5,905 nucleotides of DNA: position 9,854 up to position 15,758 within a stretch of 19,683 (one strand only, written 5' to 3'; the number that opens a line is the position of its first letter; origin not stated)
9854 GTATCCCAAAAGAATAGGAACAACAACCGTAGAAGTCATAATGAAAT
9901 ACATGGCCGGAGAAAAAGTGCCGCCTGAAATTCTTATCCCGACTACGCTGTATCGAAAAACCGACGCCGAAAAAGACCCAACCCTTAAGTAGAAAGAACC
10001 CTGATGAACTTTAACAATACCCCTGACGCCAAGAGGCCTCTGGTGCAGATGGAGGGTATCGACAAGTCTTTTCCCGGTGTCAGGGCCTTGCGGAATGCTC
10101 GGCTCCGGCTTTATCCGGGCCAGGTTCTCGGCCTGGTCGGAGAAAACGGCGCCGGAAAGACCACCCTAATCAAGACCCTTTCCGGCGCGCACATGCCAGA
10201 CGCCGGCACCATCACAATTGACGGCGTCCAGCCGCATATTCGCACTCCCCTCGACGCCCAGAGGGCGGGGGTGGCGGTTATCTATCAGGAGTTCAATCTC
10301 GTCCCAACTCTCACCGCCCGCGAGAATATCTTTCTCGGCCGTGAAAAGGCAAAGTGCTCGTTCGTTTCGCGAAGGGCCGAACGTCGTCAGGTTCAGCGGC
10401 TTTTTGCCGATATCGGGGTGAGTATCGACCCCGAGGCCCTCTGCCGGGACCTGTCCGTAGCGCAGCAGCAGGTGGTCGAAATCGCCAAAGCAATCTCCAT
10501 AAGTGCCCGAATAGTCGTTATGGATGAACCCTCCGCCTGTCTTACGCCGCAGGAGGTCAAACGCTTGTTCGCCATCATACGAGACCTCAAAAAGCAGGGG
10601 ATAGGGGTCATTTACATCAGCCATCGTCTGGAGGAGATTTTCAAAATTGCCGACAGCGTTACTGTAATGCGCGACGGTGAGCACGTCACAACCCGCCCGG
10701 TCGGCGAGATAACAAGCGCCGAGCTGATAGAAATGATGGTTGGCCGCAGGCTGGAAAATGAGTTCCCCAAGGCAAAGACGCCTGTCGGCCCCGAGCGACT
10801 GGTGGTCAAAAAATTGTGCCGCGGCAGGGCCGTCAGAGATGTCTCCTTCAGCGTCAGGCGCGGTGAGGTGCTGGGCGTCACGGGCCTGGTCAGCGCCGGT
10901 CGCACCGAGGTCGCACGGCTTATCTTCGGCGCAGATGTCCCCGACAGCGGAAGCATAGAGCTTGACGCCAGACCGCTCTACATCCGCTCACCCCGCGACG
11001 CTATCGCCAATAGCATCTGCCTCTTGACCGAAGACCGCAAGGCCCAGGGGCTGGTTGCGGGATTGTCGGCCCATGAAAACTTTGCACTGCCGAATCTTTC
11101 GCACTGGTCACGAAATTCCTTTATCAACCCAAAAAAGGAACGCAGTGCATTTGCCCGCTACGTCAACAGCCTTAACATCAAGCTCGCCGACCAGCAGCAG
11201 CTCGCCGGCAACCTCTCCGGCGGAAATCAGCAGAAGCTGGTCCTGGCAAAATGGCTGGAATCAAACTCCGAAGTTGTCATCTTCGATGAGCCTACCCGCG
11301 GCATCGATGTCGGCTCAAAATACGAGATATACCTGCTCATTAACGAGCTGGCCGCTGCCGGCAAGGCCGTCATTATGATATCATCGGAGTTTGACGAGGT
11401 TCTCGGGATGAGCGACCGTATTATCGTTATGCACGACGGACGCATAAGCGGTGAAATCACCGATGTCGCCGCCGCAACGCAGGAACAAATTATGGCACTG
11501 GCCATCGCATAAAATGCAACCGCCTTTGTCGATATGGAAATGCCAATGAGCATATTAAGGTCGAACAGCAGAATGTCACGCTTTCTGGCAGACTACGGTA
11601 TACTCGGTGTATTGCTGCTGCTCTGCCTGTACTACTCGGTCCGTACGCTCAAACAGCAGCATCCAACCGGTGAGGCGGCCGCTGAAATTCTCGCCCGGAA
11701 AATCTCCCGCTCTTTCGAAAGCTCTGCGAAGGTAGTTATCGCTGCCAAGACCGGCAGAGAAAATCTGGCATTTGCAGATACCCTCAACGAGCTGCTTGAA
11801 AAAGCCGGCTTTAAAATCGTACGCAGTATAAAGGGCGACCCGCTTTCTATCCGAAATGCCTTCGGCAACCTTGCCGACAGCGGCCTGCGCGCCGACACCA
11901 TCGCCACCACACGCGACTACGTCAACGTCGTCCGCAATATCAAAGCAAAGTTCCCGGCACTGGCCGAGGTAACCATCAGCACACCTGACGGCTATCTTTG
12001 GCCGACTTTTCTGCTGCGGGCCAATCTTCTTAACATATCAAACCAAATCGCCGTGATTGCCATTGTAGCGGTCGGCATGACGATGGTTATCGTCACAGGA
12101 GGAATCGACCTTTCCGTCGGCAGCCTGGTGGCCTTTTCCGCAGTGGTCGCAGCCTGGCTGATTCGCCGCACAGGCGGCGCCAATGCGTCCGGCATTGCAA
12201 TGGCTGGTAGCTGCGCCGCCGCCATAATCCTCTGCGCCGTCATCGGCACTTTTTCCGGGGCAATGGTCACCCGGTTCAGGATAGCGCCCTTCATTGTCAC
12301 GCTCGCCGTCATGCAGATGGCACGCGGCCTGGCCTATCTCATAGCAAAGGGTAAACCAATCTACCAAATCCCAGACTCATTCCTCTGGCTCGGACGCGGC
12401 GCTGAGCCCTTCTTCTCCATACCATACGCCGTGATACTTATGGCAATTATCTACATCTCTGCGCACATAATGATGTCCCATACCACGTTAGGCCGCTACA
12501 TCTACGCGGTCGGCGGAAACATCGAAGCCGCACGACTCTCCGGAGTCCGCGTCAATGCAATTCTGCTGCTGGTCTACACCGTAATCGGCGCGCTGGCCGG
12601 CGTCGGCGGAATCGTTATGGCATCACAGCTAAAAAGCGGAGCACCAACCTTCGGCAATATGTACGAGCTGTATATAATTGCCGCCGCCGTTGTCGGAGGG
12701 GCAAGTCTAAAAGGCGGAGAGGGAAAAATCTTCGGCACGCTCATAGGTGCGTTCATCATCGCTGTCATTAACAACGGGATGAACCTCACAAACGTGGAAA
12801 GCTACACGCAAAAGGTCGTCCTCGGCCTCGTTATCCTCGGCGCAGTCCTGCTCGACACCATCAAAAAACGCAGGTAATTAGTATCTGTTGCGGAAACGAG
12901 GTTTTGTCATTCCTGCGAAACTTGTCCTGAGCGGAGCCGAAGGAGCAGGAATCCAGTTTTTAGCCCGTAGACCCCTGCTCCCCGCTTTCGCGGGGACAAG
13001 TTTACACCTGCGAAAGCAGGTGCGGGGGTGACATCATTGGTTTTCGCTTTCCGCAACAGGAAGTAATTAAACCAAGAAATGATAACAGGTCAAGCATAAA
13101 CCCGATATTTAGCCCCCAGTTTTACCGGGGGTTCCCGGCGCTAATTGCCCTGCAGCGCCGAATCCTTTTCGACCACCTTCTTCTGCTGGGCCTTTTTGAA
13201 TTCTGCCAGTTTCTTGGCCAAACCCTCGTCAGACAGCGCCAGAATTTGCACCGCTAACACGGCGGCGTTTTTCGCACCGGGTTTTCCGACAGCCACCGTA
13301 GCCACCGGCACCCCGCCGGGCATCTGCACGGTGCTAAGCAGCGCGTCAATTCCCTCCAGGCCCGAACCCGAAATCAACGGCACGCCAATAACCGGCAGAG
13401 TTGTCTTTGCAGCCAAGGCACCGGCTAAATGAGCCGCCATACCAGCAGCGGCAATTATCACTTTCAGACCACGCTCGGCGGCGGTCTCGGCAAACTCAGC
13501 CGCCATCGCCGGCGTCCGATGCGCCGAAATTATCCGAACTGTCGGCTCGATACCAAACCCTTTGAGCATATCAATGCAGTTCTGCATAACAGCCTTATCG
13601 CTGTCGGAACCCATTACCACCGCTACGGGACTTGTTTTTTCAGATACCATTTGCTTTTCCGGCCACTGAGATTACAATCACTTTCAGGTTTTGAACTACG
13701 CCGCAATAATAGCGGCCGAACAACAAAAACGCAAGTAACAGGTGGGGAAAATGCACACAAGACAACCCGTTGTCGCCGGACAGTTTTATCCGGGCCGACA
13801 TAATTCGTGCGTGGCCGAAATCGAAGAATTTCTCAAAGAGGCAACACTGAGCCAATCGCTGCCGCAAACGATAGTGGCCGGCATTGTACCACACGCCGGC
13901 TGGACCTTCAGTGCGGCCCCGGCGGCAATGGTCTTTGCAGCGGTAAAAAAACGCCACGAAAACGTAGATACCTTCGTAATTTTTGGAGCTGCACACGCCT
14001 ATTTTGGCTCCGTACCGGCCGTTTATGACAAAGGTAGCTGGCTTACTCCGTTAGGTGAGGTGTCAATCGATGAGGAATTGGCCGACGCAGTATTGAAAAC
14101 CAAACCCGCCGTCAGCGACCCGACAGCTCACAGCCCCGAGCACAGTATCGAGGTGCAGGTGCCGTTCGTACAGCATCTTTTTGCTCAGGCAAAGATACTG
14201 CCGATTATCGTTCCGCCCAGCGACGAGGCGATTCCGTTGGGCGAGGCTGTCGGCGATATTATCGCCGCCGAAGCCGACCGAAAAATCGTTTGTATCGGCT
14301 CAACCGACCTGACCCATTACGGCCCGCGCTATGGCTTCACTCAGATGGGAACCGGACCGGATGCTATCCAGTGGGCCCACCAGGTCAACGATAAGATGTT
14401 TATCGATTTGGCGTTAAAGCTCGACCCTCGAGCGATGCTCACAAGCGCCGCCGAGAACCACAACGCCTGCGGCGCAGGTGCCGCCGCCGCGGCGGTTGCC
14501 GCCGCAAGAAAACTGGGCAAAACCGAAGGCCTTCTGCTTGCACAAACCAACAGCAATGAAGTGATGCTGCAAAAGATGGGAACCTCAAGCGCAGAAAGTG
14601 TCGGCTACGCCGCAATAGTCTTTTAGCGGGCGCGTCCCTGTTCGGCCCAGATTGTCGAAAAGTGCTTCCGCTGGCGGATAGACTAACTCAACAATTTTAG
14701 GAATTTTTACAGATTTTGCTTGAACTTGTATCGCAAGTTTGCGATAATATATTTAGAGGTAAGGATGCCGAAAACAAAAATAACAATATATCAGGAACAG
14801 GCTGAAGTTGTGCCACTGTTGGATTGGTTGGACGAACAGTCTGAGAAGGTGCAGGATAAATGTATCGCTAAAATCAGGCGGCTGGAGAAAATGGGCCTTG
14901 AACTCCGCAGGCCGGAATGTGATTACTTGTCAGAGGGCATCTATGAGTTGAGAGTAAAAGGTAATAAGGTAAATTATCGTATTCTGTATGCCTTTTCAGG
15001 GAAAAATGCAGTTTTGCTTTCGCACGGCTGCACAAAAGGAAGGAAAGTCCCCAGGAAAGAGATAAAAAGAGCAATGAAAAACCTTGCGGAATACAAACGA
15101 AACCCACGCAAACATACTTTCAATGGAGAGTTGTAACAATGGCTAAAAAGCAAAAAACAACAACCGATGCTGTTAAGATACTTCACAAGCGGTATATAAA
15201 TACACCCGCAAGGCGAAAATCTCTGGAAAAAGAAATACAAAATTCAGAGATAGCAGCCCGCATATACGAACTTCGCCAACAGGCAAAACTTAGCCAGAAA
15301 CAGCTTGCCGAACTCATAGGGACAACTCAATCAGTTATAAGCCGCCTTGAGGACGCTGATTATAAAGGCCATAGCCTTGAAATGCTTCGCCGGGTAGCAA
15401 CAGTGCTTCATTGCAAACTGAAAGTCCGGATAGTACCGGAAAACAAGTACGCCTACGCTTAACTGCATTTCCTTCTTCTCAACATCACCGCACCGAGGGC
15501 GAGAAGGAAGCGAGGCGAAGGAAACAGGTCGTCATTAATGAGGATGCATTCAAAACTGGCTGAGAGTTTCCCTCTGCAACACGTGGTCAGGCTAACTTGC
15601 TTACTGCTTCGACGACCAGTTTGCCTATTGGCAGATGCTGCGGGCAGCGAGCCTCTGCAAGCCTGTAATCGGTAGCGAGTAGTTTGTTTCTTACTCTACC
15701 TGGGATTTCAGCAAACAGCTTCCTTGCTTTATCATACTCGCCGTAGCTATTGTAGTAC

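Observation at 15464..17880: Four homologous short elements at the 3' ends of co-oriented minus-strand genes: integron-cassette-like array next to a TA module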

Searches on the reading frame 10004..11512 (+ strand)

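Call 8: search_protein_families(library=pfam, proteins=[window:10004-11512:+], max_evalue=0.01)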
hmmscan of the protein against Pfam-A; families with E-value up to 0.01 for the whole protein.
window:10004-11512:+ (502 aa): 7 families
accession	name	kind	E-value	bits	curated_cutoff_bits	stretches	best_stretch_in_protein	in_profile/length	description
PF00005.33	ABC_tran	-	1.6e-49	168.5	25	2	29-177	1-136/137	ABC transporter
PF13304.12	AAA_21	-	3.1e-09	37.8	27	1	42-62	2-22/304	AAA domain, putative AbiEii toxin, Type IV TA system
PF02463.25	SMC_N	-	3.4e-05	23.8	40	1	40-222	25-211/220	RecF/RecN/SMC N terminal domain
PF09818.15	ABC_ATPase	-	0.00092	18.7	23.2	0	171-224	191-248/283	P-loop domain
PF13401.12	AAA_22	-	0.0028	18.4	27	0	40-87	6-33/130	AAA domain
PF13476.12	AAA_23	-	0.0045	18.1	27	0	25-60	6-40/201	AAA domain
PF13191.12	AAA_16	-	0.0088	17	32.6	0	40-106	25-85/167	AAA ATPase domain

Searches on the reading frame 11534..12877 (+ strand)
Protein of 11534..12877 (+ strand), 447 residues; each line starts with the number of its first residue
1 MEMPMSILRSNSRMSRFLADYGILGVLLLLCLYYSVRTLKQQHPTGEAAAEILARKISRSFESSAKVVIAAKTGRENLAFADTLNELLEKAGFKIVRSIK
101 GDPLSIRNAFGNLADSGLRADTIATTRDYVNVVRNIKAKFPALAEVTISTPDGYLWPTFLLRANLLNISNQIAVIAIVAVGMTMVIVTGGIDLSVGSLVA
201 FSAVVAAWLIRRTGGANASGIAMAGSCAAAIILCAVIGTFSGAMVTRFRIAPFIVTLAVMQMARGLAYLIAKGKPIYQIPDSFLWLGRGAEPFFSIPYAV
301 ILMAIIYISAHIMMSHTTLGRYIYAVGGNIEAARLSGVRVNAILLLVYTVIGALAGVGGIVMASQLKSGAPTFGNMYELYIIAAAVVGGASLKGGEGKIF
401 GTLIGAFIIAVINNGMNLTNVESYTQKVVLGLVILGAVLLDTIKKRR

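Call 7: search_protein_families(library=pfam, proteins=[window:11534-12877:+], max_evalue=0.01)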
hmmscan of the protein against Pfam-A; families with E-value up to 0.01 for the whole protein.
window:11534-12877:+ (447 aa): 1 family
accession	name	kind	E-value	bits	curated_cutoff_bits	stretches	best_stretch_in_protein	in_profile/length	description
PF02653.21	BPD_transp_2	-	1.4e-42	146.1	26.8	1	164-437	1-268/269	Branched-chain amino acid transport system / permease component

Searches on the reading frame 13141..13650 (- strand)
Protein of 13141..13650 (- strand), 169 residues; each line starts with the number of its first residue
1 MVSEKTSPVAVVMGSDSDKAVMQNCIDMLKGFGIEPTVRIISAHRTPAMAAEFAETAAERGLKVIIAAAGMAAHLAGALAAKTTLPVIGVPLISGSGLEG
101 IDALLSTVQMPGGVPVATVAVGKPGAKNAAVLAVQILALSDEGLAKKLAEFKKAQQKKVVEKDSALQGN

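Call 7: search_protein_families(library=pfam, proteins=[window:13141-13650:-], max_evalue=0.01)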
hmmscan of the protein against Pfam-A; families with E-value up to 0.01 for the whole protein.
window:13141-13650:- (169 aa): 2 families
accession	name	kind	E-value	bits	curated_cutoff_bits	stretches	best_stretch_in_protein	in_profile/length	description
PF00731.26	AIRC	-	1e-58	197.5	30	1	9-157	2-147/148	AIR carboxylase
PF13685.12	Fe-ADH_2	-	5.3e-05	23.7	28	1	4-91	17-105/149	Iron-containing alcohol dehydrogenase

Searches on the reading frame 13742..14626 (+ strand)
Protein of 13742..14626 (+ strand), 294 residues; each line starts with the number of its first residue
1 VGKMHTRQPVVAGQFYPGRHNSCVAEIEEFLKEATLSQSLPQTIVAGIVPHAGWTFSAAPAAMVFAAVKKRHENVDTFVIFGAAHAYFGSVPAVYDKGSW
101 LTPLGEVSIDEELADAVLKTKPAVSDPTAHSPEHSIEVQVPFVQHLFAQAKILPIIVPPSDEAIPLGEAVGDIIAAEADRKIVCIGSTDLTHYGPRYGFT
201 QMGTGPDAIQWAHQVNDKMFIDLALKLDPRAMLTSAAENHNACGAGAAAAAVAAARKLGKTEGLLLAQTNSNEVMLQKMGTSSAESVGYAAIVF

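Call 7: search_protein_families(library=pfam, proteins=[window:13742-14626:+], max_evalue=0.01)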
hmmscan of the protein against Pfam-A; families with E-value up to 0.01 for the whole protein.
window:13742-14626:+ (294 aa): 1 family
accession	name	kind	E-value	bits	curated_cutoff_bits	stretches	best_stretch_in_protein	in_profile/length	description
PF01875.22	Memo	-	5.1e-51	173.9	27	1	9-292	2-268/269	Memo-like protein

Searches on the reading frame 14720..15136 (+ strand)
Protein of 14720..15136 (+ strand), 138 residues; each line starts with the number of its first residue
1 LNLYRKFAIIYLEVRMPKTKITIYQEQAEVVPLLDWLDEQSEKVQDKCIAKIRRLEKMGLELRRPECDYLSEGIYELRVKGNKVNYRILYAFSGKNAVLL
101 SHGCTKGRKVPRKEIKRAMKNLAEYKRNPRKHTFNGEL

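Call 7: search_protein_families(library=pfam, proteins=[window:14720-15136:+], max_evalue=0.01)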
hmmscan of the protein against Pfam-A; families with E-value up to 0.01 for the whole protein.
window:14720-15136:+ (138 aa): 1 family
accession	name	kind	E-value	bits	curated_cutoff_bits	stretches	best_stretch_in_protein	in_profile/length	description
PF05973.20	Gp49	-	7.3e-19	68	23.9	1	35-122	1-89/90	Phage derived protein Gp49-like (DUF891)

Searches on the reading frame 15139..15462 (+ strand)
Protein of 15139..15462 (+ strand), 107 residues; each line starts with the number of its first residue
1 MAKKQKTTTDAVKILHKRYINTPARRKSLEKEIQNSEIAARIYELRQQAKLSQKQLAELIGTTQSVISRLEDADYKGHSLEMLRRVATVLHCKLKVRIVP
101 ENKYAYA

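Call 7: search_protein_families(library=pfam, proteins=[window:15139-15462:+], max_evalue=0.01)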
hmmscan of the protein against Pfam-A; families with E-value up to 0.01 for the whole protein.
window:15139-15462:+ (107 aa): 7 families
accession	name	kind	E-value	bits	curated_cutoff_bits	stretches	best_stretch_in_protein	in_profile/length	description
PF01381.28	HTH_3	-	1e-10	41.9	23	1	42-94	1-52/55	Helix-turn-helix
PF13744.12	HTH_37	-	4.1e-10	39.8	27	1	34-98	15-79/80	Helix-turn-helix domain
PF13560.12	HTH_31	-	1.2e-08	35.5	27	1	38-91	2-55/64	Helix-turn-helix domain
PF12844.13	HTH_19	-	7.7e-07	29.4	30.2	1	40-87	2-48/64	Helix-turn-helix domain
PF13443.12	HTH_26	-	7.4e-06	26.6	22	1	42-94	2-54/63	Cro/C1-type HTH DNA-binding domain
PF15731.11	MqsA_antitoxin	-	0.0033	18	30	1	25-78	56-110/131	Antitoxin component of bacterial toxin-antitoxin system, MqsA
PF13545.12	HTH_Crp_2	-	0.0035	17.7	27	1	49-70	21-42/70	Crp-like helix-turn-helix domain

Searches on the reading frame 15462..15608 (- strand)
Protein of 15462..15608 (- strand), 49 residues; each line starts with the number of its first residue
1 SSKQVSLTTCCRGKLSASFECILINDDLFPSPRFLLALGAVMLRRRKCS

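Call 11: search_protein_families(library=ncbifam, proteins=[window:15462-15608:-], max_evalue=10)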
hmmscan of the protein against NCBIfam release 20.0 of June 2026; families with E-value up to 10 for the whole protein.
seq(49 aa): 0 families

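Call 12: search_protein_families(library=pfam, proteins=[window:15462-15608:-], max_evalue=10)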
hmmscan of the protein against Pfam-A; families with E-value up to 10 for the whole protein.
seq(49 aa): 0 families
